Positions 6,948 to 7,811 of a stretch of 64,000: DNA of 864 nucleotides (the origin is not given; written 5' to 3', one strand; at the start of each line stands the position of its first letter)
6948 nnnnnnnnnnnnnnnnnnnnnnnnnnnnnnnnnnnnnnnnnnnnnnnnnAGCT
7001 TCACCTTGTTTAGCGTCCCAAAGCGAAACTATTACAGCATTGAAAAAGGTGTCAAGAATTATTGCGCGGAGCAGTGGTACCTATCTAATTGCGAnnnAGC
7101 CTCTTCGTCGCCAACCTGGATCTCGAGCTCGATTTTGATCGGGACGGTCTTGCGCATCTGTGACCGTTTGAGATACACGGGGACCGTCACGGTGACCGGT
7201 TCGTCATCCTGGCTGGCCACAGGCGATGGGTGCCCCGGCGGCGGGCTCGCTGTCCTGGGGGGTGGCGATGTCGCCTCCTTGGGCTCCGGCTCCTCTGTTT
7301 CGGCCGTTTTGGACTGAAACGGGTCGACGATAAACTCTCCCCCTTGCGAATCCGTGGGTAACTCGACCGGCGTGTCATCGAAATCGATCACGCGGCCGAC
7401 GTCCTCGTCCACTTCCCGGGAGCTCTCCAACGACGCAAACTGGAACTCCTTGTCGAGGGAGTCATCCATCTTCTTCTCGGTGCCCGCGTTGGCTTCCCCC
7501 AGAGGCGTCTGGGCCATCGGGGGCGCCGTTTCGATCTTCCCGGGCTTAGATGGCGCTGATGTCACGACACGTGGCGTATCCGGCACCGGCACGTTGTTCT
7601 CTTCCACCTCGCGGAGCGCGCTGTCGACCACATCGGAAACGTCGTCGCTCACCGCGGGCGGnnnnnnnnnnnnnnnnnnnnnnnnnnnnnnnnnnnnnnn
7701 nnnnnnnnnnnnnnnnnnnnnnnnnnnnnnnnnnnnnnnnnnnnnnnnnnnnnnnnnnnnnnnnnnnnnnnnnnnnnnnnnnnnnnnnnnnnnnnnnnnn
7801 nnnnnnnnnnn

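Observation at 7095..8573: MglA GTPase fused to a ~300-aa proline-rich, tandem-repeat and acidic C-terminal tail encoded by a 30-bp DNA tandem repeat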

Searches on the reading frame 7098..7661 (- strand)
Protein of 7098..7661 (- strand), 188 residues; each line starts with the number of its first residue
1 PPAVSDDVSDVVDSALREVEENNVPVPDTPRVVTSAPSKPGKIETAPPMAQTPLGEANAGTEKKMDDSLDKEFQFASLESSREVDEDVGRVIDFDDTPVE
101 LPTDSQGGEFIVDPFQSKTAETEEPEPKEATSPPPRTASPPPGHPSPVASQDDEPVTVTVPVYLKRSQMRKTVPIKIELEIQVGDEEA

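Call 37: predict_structure(alignment_id=A3)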
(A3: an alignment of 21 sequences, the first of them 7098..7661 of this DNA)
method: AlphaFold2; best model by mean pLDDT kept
length: 188 residues; sequences in the alignment: 21
mean_pLDDT: 61.1   pTM: 0.22
mean pLDDT of the five models: 61.1, 61.1, 57.7, 57.2, 57.0
residues with pLDDT >= 90: 1; 70-90: 38; 50-70: 108; < 50: 41
segments of 3 or more residues with pLDDT < 50: 28-38, 54-62, 64-66, 122-125
pLDDT, mean of each block of 10 residues (from residue 1): 58 66 51 47 49 47 50 62 59 65 58 60 50 62 60 73 88 87 73
secondary structure, 60 per line:
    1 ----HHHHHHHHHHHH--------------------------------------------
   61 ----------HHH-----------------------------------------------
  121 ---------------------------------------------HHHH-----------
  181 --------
elements in order: H5-16 H166-169
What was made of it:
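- Its AlphaFold confidence does not depend on the G domain (call 37).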

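Call 50: search_protein_representatives(alignment_id=A3)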
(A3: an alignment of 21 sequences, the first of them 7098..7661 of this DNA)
Query: 21 sequences, 176 profile positions. Proteins with E-value up to 0.001 (for the whole library): 61; up to 1e-10: 48; up to 1e-30: 4. The best 61 are listed.
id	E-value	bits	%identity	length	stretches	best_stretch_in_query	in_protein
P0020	7.1e-39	150.2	-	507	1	3-175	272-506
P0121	1.2e-34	136.5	-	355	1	2-175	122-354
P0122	6.4e-34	134.1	-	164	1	22-175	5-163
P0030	3.2e-33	131.8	-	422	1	4-175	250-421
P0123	4.5e-30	121.6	-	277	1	1-175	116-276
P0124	7.8e-29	117.5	-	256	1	2-175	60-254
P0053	1.4e-28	116.7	-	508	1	3-175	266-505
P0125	1.4e-27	113.4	-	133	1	49-174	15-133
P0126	2.2e-27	112.8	-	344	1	2-175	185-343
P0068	1.4e-26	110.2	-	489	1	2-175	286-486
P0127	2.8e-26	109.2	-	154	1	35-175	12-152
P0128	2.3e-25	106.2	-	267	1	2-175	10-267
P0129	2.2e-24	103.0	-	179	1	32-174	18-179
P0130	3.7e-24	102.3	-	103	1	74-176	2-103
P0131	1.7e-23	100.2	-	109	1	73-175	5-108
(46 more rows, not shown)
